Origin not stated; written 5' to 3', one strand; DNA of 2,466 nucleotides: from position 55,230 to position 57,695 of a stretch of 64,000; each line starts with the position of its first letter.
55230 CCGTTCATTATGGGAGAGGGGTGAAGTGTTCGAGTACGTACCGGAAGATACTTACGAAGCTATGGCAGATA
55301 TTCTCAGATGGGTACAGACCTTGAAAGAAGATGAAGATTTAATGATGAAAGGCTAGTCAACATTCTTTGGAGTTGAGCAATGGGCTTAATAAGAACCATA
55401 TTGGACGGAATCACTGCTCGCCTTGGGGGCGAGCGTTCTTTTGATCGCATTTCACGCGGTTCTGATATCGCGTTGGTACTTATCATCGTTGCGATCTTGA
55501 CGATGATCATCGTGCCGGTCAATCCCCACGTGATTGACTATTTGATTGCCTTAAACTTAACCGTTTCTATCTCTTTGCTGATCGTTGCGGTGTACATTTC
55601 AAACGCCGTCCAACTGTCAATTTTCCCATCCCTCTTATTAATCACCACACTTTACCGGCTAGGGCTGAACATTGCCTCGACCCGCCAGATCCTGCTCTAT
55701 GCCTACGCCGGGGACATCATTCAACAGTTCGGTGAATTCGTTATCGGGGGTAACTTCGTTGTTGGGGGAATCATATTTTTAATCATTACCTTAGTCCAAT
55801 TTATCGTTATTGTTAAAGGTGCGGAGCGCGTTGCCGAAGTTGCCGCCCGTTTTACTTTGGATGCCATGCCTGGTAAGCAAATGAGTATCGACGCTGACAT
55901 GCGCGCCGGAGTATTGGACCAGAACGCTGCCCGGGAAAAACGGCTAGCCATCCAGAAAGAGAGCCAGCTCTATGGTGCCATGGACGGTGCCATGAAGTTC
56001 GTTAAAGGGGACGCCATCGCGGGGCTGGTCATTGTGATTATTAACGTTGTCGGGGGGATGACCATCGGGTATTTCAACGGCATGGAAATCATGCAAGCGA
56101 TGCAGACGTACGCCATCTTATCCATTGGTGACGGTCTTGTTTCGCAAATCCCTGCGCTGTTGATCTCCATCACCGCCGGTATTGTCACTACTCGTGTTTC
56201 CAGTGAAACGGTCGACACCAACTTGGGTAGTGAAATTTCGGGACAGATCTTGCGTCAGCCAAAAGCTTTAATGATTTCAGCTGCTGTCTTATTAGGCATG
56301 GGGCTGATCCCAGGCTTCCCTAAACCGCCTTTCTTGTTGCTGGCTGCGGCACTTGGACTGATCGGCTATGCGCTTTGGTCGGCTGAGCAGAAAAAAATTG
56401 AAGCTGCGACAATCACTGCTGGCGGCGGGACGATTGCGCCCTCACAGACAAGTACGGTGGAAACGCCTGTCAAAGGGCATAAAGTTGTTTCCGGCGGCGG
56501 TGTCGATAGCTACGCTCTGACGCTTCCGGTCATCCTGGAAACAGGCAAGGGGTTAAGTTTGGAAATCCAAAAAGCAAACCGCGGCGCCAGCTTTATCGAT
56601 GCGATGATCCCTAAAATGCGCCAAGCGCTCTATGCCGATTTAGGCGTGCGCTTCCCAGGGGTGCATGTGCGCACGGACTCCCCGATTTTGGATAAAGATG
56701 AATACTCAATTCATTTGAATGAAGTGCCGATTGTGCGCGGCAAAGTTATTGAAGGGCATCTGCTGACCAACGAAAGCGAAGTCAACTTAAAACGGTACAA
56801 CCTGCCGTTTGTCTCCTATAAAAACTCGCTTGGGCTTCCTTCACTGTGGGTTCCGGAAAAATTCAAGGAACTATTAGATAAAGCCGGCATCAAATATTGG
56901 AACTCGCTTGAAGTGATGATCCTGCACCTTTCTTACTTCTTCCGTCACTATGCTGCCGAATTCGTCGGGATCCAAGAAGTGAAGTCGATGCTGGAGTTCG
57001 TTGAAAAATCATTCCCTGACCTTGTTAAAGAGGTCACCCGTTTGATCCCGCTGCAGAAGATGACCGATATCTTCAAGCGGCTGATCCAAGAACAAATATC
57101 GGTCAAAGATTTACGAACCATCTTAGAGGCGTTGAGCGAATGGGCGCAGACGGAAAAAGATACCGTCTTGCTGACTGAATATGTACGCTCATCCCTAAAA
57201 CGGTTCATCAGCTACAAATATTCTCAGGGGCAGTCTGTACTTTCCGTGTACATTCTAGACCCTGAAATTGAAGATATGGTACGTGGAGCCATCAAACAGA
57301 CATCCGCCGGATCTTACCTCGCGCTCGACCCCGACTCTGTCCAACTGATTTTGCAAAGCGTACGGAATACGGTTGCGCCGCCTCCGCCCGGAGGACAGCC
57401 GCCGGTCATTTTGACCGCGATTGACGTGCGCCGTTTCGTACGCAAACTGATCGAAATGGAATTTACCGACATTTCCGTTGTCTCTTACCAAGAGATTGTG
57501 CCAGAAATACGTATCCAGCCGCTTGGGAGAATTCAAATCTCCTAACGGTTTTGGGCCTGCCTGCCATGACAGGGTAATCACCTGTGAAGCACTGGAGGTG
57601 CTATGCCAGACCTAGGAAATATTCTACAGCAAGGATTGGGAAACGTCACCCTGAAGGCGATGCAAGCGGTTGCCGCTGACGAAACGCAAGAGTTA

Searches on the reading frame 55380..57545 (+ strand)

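Call 61: search_protein_families(library=pfam, proteins=[window:55380-57545:+], max_evalue=0.00001)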
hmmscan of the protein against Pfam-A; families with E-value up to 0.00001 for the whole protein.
window:55380-57545:+ (721 aa): 1 family
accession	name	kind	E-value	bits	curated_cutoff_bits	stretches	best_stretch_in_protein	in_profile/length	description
PF00771.25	FHIPEP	-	1.5e-221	737.9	29.1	1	39-710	1-656/657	FHIPEP family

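Call 79: search_protein_families(library=ncbifam, proteins=[window:55380-57545:+], max_evalue=0.00001)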
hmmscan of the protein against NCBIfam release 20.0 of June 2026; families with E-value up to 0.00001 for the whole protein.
window:55380-57545:+ (721 aa): 5 families
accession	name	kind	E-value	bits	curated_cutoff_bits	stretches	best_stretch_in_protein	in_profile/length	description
TIGR01399.1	hrcV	equivalog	5.6e-268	890.9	692.25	1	28-718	3-677/677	type III secretion system export apparatus subunit SctV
NF011865.0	PRK15337.1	equivalog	2.5e-204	680.5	800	1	30-715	15-683/686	EscV/YscV/HrcV family type III secretion system export apparatus protein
NF009363.0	PRK12720.1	equivalog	8.8e-198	658.9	993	1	24-720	13-673/683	EscV/YscV/HrcV family type III secretion system export apparatus protein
TIGR01398.1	FlhA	equivalog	2.9e-186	620.7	772.1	1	28-718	2-678/678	flagellar biosynthesis protein FlhA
NF004571.0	PRK05910.1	equivalog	9.4e-76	255.5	670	2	26-334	6-306/584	type III secretion system protein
